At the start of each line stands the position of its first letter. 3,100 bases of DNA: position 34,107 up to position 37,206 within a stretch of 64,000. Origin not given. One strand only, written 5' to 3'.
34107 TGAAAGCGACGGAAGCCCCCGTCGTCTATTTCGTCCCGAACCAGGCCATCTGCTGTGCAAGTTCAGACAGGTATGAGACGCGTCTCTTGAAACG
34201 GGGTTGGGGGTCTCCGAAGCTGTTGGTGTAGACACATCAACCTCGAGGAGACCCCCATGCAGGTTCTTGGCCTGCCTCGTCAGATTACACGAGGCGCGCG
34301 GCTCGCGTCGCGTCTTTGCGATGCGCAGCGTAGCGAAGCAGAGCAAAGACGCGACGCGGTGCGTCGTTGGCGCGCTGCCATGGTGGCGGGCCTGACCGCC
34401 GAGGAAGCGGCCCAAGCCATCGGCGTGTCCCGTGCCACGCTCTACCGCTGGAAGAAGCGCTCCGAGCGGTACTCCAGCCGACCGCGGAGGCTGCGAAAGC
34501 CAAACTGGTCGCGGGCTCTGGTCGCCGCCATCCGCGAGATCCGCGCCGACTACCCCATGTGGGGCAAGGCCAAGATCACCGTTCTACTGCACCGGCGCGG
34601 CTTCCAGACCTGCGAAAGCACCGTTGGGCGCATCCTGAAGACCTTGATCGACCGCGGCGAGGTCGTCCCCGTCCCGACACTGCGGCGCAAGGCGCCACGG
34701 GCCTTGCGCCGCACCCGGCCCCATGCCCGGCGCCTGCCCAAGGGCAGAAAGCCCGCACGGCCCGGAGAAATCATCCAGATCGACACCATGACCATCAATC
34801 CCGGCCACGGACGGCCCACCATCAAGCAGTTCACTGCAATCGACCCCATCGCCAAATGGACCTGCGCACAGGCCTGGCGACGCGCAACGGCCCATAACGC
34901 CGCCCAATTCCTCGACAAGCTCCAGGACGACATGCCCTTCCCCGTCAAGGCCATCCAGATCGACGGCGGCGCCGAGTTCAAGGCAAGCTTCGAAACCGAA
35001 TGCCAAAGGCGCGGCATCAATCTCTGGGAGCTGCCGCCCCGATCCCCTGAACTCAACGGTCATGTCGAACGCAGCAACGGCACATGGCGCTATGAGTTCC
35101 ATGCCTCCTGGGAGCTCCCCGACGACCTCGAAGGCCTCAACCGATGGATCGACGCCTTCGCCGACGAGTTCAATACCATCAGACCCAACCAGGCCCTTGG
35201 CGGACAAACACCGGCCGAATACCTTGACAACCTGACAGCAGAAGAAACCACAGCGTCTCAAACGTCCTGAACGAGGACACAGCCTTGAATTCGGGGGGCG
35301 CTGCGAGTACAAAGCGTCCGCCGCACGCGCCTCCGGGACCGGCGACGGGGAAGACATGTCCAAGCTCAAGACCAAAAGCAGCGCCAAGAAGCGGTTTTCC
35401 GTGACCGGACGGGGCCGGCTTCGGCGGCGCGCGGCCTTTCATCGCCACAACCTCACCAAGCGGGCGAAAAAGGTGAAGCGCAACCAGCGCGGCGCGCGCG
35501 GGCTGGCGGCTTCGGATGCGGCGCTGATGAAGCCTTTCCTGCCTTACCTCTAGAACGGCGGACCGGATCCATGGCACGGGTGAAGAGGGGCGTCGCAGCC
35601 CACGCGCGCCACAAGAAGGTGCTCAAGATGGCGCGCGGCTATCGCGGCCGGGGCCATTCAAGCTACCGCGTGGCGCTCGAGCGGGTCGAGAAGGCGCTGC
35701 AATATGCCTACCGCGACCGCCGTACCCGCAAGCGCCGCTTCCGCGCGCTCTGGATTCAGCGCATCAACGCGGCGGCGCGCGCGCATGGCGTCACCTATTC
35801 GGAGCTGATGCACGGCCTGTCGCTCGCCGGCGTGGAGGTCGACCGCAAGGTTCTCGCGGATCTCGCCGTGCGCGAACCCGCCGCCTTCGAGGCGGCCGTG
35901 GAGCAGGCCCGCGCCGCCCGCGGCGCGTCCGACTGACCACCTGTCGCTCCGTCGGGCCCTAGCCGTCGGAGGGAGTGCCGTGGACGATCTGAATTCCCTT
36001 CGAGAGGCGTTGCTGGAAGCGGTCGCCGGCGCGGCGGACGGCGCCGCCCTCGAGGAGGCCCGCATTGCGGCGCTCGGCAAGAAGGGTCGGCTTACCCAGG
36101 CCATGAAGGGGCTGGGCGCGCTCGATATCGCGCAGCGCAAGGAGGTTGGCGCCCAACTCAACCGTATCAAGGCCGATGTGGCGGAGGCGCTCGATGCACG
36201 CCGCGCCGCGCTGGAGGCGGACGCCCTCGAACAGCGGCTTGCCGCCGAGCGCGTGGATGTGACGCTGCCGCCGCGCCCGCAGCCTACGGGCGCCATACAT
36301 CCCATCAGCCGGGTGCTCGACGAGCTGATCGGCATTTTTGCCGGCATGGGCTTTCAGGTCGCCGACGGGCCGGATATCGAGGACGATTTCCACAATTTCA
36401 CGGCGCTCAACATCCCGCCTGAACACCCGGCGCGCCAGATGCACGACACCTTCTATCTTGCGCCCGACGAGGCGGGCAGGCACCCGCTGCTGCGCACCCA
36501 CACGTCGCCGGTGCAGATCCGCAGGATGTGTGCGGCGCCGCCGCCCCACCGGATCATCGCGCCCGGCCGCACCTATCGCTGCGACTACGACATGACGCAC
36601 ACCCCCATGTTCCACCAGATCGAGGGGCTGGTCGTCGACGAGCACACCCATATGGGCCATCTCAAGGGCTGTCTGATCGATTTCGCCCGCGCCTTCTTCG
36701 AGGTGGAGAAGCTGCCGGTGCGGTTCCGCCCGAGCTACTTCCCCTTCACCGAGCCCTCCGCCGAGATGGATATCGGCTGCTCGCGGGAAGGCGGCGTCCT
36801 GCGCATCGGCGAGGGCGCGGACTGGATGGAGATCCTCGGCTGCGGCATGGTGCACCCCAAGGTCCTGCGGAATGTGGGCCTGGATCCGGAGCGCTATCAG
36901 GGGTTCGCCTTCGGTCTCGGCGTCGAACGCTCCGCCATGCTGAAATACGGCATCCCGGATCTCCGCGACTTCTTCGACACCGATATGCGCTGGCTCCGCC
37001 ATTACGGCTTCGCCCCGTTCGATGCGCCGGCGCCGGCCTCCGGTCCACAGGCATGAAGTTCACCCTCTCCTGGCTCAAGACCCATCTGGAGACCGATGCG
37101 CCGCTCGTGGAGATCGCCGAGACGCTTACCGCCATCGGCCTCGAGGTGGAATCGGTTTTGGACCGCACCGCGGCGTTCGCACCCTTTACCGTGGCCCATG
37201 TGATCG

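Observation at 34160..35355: IS481-family element occupies the position where infC normally precedes rpmI-rplT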

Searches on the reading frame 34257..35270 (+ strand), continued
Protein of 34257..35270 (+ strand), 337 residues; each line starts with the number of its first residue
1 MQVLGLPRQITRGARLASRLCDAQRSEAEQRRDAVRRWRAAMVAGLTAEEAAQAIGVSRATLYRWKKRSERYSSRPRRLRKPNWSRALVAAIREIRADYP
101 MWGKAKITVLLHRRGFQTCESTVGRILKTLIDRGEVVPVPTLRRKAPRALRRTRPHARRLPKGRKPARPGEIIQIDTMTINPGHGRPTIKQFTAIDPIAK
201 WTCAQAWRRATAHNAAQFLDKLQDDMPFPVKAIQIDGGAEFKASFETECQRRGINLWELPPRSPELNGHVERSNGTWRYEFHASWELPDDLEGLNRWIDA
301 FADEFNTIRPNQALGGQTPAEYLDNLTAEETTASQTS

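Call 69: find_encoding_contigs(protein=P0048, flank=2500, max_places=10)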
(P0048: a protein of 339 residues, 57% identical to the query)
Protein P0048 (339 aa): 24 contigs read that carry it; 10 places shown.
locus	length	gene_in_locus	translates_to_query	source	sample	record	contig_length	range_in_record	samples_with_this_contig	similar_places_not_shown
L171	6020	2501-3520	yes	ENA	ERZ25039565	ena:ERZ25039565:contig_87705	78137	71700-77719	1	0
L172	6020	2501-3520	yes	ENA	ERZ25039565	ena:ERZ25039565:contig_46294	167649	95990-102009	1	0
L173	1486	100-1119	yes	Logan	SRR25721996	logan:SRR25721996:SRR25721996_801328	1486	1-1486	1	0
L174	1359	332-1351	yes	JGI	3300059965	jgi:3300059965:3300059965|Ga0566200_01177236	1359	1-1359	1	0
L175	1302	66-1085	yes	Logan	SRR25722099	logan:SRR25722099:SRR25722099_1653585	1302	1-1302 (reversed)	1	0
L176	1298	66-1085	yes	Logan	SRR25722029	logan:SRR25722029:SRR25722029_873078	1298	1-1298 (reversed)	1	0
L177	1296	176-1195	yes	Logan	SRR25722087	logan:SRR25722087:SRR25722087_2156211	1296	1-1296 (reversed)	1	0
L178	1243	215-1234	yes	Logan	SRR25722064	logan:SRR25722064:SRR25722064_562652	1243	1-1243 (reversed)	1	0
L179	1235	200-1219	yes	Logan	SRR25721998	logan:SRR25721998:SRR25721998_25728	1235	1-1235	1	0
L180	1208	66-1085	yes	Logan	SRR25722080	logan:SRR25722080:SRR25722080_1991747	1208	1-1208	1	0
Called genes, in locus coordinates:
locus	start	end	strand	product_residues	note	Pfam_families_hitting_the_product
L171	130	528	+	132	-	PF01124:MAPEG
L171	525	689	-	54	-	-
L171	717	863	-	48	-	-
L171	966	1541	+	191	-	-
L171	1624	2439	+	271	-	PF14023:Bestrophin-like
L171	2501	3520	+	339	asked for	PF13384:HTH_23 (faint), PF09339:HTH_IclR (faint), PF13565:HTH_32, PF13683:rve_3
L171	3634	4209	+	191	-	PF03729:DUF308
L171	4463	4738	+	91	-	PF07045:DUF1330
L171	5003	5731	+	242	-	-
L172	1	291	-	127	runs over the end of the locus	-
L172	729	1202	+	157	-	PF00484:Pro_CA (weak)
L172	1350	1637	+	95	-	-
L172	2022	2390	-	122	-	PF00294:PfkB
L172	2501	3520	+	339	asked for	PF13384:HTH_23 (faint), PF09339:HTH_IclR (faint), PF13565:HTH_32, PF13683:rve_3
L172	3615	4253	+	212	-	PF01547:SBP_bac_1, PF13416:SBP_bac_8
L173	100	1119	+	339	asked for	PF13384:HTH_23 (faint), PF09339:HTH_IclR (faint), PF13565:HTH_32, PF13683:rve_3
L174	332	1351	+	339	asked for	PF13384:HTH_23 (faint), PF09339:HTH_IclR (faint), PF13565:HTH_32, PF13683:rve_3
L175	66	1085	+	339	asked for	PF13384:HTH_23 (faint), PF09339:HTH_IclR (faint), PF13565:HTH_32, PF13683:rve_3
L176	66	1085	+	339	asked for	PF13384:HTH_23 (faint), PF09339:HTH_IclR (faint), PF13565:HTH_32, PF13683:rve_3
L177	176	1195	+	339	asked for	PF13384:HTH_23 (faint), PF09339:HTH_IclR (faint), PF13565:HTH_32, PF13683:rve_3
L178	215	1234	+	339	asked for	PF13384:HTH_23 (faint), PF09339:HTH_IclR (faint), PF13565:HTH_32, PF13683:rve_3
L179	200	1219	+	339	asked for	PF13384:HTH_23 (faint), PF09339:HTH_IclR (faint), PF13565:HTH_32, PF13683:rve_3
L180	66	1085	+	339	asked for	PF13384:HTH_23 (faint), PF09339:HTH_IclR (faint), PF13565:HTH_32, PF13683:rve_3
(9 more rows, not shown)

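Call 77: search_protein_families(library=pfam, alignment_id=A4, max_evalue=1)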
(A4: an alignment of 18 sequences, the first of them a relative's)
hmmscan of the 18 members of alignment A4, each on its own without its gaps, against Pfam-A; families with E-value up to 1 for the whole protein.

A. member 1, P0001 (337 aa): 25 families
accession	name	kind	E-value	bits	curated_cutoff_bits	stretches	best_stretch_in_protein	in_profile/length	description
PF13683.12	rve_3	-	6.4e-12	45.5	26.5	1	254-319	3-67/67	Integrase core domain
PF13384.12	HTH_23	-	6.2e-07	29.5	24.6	1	29-70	5-42/50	Homeodomain-like domain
PF13565.12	HTH_32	-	7.6e-07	30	33.7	1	61-127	1-73/73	Homeodomain-like domain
PF00665.32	rve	-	3e-06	27.9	32.6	1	167-255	2-93/102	Integrase core domain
PF01527.26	HTH_Tnp_1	-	1.6e-05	25.5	24.1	1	28-86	9-58/75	Transposase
PF20432.4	Xre-like-HTH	-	5.5e-05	23.8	25.8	1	44-70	22-46/63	Antitoxin Xre-like helix-turn-helix domain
PF13518.12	HTH_28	-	8.3e-05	23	25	1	39-73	10-40/52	Helix-turn-helix domain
PF13551.12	HTH_29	-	0.00017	22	28.1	1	42-70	8-37/64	Winged helix-turn helix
PF01381.28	HTH_3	-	0.00063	20.2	23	1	44-67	8-31/55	Helix-turn-helix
PF12728.13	HTH_17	-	0.001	19.7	27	1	46-65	2-21/51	Helix-turn-helix domain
PF13022.12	HTH_Tnp_1_2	-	0.0028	18.2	27.9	1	46-70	27-51/122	Helix-turn-helix of insertion element transposase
PF09722.15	Xre_MbcA_ParS_C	-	0.0046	17.3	24.5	1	309-325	18-34/51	Antitoxin Xre/MbcA/ParS C-terminal toxin-binding domain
PF09339.16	HTH_IclR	-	0.0047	17.1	22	0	44-64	17-37/52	IclR helix-turn-helix domain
PF13358.12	DDE_3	-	0.0069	16.7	28.6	1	183-281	32-133/146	DDE superfamily endonuclease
PF01710.22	HTH_Tnp_IS630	-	0.008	16.7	21.3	1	44-84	17-58/119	Transposase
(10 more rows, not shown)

B. families by the number of members that match (of 18 scanned): 50 families (the first 25 are shown)
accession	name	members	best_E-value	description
PF13683.12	rve_3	18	5e-15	Integrase core domain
PF13565.12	HTH_32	18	4.3e-12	Homeodomain-like domain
PF13384.12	HTH_23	18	8.6e-10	Homeodomain-like domain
PF09339.16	HTH_IclR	18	8.9e-06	IclR helix-turn-helix domain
PF13518.12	HTH_28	15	5.4e-07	Helix-turn-helix domain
PF13551.12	HTH_29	15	1.3e-05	Winged helix-turn helix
PF20432.4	Xre-like-HTH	15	3.9e-05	Antitoxin Xre-like helix-turn-helix domain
PF01381.28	HTH_3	15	0.0003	Helix-turn-helix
PF00665.32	rve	14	3.2e-09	Integrase core domain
PF12728.13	HTH_17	14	0.00037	Helix-turn-helix domain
PF01527.26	HTH_Tnp_1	13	1.6e-05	Transposase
PF13276.12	HTH_21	13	2.8e-05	HTH-like domain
PF13022.12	HTH_Tnp_1_2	13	0.0028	Helix-turn-helix of insertion element transposase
PF13358.12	DDE_3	12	1.5e-05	DDE superfamily endonuclease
PF09722.15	Xre_MbcA_ParS_C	12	0.0045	Antitoxin Xre/MbcA/ParS C-terminal toxin-binding domain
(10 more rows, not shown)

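Call 83: search_dna_similar(query=window:34257-35270:+, collection=phages, mode=protein, max_rows=20, max_evalue=1e-30)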
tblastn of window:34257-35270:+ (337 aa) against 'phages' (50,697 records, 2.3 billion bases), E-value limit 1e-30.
No match.

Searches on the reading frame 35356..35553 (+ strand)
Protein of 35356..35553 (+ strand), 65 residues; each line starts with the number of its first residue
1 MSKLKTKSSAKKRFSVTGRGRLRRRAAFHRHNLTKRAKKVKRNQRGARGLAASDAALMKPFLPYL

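Call 3: search_protein_families(library=pfam, proteins=[window:35356-35553:+])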
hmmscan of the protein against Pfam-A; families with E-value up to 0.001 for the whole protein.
window:35356-35553:+ (65 aa): 1 family
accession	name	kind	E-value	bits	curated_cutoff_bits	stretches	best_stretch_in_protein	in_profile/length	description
PF01632.24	Ribosomal_L35p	-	2e-16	60.6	28.9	1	3-60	2-59/61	Ribosomal protein L35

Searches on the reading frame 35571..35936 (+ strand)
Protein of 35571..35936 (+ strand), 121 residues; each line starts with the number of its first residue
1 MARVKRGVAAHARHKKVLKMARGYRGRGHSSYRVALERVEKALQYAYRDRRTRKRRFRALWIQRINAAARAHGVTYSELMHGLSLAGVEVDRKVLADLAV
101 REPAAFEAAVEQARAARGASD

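Call 3: search_protein_families(library=pfam, proteins=[window:35571-35936:+])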
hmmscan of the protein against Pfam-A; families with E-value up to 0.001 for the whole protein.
window:35571-35936:+ (121 aa): 1 family
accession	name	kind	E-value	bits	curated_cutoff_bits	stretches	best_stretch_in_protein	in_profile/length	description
PF00453.23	Ribosomal_L20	-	2e-46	157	30.8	1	3-108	1-106/107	Ribosomal protein L20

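Call 7: find_encoding_contigs(protein=window:35571-35936:+, flank=10000, max_places=10)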
Protein window:35571-35936:+ (121 aa): 2 contigs read that carry it; 2 places shown.
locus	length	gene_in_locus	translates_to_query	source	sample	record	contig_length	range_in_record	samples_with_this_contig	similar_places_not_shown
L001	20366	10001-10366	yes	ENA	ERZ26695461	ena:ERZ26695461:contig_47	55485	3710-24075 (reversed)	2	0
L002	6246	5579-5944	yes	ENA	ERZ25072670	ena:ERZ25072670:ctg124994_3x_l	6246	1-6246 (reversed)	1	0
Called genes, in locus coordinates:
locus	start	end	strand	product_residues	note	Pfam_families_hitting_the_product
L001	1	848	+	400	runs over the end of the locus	PF04909:Amidohydro_2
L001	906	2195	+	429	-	PF00817:IMS, PF21999:IMS_HHH_1 (weak), PF11799:IMS_C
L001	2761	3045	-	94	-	-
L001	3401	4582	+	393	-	PF01266:DAO, PF04820:Trp_halogenase (faint), PF07992:Pyr_redox_2 (faint)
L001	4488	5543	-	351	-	PF00696:AA_kinase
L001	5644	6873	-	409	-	PF02274:ADI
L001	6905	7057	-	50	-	PF03606:DcuC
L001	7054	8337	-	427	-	PF03606:DcuC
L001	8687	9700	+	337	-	PF01527:HTH_Tnp_1 (faint), PF13384:HTH_23 (weak), PF13565:HTH_32 (weak), PF00665:rve (weak), PF13683:rve_3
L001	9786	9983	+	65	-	PF01632:Ribosomal_L35p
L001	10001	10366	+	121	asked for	PF00453:Ribosomal_L20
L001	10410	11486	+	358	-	PF02912:Phe_tRNA-synt_N, PF01409:tRNA-synt_2d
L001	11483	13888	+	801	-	PF01588:tRNA_bind, PF03483:B3_4, PF03484:B5, PF17759:tRNA_synthFbeta, PF03147:FDX-ACB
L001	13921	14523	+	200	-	PF00009:GTP_EFTU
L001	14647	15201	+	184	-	PF14492:EFG_III (weak)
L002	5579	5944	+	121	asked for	PF00453:Ribosomal_L20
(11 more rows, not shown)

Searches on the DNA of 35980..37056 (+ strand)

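Call 79: search_rna_families(source=L034, start=8900, end=9300, threshold=evalue, max_evalue=1)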
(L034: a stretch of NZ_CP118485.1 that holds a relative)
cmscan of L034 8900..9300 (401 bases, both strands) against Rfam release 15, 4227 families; matches with E-value up to 1: 0.
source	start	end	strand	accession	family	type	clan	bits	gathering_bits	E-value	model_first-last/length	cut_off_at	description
